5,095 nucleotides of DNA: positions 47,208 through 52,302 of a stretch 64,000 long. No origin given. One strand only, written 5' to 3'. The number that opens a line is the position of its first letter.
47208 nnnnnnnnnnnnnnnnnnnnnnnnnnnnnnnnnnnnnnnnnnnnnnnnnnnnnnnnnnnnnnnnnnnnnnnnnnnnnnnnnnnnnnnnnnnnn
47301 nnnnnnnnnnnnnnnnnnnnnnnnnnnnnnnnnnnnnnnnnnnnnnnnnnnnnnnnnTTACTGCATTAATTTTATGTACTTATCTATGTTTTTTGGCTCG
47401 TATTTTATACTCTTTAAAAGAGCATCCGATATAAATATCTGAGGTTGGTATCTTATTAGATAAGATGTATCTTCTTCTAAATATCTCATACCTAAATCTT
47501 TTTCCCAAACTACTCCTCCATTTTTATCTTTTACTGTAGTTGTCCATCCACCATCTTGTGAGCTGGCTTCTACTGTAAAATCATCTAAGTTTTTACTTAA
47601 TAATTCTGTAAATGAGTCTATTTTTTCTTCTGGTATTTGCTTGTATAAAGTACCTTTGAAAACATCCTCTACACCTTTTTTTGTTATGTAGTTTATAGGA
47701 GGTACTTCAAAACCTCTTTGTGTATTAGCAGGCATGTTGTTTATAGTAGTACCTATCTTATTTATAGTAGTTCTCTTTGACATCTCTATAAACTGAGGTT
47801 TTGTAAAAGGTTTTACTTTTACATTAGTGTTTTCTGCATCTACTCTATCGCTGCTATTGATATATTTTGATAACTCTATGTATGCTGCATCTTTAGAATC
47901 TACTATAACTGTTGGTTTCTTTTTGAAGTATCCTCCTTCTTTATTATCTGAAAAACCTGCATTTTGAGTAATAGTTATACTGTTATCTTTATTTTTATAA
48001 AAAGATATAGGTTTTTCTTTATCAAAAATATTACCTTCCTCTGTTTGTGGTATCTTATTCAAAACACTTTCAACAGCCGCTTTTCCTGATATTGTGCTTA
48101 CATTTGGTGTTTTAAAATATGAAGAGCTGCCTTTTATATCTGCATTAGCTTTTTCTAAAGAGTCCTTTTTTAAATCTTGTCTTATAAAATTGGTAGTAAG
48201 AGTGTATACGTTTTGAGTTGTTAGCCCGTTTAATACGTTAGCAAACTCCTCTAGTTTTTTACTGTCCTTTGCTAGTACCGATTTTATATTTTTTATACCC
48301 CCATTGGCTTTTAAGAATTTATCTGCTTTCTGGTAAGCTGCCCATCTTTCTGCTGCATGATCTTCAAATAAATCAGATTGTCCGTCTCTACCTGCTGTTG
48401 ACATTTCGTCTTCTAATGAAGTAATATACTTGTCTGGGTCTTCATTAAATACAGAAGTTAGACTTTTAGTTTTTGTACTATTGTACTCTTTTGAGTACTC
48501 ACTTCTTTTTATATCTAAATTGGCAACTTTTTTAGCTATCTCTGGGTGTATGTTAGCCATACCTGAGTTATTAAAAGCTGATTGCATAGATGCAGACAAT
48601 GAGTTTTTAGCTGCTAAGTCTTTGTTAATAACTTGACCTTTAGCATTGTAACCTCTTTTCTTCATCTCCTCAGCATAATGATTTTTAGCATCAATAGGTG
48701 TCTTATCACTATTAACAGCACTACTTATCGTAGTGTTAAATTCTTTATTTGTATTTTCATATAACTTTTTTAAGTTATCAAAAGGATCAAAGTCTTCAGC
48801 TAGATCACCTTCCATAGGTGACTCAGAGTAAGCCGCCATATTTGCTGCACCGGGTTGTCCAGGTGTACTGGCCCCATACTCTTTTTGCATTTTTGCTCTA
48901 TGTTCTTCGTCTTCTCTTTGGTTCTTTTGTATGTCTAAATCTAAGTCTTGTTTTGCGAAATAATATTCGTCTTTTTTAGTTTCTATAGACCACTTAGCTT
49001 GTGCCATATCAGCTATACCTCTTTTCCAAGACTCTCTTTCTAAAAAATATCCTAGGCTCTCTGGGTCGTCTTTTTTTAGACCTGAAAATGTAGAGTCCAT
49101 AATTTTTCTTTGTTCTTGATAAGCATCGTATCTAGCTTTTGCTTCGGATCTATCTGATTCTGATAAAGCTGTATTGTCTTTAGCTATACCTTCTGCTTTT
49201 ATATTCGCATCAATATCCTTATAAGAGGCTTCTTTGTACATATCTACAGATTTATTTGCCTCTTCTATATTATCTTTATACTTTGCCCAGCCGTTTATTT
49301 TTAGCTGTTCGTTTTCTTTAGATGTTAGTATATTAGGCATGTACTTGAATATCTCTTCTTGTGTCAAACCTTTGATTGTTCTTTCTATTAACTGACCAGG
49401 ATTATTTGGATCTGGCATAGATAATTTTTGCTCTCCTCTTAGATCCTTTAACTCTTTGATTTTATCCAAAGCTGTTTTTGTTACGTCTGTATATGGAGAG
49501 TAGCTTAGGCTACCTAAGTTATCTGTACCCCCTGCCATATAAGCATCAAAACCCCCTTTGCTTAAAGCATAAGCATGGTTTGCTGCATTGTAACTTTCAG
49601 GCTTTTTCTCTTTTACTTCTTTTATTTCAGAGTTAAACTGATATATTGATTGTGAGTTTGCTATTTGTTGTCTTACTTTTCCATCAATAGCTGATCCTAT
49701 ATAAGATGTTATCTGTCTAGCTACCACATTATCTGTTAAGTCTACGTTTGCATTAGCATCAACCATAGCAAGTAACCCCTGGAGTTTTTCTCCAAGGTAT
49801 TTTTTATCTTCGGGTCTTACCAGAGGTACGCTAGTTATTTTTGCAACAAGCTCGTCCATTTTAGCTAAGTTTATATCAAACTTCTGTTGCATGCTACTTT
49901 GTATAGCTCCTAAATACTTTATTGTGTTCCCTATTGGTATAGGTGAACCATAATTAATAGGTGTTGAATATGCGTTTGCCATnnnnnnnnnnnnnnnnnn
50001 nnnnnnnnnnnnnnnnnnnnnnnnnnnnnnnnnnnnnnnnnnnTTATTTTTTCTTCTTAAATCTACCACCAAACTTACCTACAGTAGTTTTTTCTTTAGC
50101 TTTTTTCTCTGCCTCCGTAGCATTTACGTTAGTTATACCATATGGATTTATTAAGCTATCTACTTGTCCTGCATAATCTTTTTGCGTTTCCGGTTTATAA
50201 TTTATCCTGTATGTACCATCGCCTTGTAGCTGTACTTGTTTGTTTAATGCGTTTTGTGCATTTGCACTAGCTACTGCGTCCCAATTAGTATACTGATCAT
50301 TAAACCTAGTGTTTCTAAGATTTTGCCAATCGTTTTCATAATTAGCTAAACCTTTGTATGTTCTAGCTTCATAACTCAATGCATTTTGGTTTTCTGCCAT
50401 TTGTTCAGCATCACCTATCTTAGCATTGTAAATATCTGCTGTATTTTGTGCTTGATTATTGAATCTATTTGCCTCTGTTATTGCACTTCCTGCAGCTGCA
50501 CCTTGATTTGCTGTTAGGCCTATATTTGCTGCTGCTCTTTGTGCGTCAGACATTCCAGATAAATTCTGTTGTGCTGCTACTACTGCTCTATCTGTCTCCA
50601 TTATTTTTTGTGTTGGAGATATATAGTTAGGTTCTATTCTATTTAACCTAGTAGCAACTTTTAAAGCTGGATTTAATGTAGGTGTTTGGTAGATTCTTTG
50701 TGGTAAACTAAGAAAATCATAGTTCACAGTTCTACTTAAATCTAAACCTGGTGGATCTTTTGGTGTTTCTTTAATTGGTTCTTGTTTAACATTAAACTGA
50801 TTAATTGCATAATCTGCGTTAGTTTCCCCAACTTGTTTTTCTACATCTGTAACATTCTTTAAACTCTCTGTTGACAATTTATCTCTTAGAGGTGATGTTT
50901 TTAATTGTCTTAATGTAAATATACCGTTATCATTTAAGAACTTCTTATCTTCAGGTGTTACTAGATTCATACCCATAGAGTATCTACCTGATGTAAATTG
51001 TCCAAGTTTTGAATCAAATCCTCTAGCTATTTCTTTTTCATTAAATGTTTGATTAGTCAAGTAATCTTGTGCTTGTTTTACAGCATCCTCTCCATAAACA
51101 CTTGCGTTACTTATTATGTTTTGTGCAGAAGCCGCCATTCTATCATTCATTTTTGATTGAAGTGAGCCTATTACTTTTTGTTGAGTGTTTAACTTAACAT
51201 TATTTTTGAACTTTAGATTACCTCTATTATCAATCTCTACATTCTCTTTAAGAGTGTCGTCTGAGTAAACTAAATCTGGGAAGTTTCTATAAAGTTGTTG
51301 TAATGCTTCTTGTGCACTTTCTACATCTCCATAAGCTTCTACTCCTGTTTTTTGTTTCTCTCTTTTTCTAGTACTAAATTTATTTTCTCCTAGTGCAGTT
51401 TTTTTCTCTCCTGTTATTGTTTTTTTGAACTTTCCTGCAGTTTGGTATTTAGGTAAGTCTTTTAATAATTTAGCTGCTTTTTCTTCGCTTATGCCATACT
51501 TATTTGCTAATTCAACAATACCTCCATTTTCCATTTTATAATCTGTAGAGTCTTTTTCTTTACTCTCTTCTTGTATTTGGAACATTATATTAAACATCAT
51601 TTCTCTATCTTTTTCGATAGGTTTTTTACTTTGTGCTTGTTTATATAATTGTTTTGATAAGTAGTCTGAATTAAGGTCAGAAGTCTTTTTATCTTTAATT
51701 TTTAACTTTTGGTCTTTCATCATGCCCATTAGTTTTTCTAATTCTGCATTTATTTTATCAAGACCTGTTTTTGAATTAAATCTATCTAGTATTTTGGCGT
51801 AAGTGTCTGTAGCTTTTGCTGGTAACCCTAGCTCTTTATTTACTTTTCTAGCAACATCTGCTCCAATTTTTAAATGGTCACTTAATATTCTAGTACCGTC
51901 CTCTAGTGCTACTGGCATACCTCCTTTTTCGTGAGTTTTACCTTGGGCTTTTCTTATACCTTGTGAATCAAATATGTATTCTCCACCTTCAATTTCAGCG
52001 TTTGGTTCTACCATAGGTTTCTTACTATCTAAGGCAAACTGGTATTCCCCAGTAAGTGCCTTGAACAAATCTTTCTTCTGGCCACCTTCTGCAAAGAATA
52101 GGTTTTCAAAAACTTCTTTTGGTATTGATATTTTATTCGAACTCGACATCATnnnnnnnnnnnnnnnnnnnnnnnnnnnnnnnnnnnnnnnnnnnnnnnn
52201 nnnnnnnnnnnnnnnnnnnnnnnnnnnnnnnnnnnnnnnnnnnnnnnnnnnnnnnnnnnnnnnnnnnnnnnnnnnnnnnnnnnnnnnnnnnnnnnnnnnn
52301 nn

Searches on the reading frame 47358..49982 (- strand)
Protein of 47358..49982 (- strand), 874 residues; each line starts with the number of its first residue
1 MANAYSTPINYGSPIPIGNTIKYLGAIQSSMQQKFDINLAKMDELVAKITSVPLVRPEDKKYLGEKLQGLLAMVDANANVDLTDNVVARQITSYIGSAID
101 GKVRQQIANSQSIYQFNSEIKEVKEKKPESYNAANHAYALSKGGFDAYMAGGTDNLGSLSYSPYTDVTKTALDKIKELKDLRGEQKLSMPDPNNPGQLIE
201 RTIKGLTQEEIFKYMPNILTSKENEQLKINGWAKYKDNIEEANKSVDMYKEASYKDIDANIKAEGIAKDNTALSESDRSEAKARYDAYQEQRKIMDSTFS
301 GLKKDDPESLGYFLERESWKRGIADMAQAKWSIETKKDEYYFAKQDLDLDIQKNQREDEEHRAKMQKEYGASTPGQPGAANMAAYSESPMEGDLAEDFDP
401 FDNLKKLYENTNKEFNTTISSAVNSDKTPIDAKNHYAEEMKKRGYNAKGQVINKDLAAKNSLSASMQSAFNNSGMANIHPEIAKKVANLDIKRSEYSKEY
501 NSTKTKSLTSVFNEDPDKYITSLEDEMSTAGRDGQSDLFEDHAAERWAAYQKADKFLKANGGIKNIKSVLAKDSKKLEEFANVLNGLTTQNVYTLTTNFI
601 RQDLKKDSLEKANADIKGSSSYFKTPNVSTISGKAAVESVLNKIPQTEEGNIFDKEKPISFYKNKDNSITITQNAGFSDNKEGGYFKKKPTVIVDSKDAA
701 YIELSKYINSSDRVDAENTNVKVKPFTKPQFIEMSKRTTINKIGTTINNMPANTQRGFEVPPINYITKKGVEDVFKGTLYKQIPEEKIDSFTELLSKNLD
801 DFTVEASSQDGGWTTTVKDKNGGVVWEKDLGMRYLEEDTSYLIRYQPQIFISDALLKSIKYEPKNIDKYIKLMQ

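Call 77: search_protein_families(library=phrogs, proteins=[window:47358-49982:-], max_evalue=0.00001)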
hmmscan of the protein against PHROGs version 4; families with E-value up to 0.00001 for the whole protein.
window:47358-49982:- (874 aa): 1 family
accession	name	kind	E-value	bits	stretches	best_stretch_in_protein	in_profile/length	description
phrog_32131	-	head and packaging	1.4e-39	136.9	1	24-425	23-418/974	virion structural protein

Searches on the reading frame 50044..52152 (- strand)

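Call 77: search_protein_families(library=phrogs, proteins=[window:50044-52152:-], max_evalue=0.00001)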
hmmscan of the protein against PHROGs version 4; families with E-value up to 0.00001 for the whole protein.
window:50044-52152:- (702 aa): 1 family
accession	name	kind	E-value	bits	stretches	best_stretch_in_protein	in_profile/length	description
phrog_36695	-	head and packaging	1.7e-56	192.8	2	46-279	353-581/895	virion structural protein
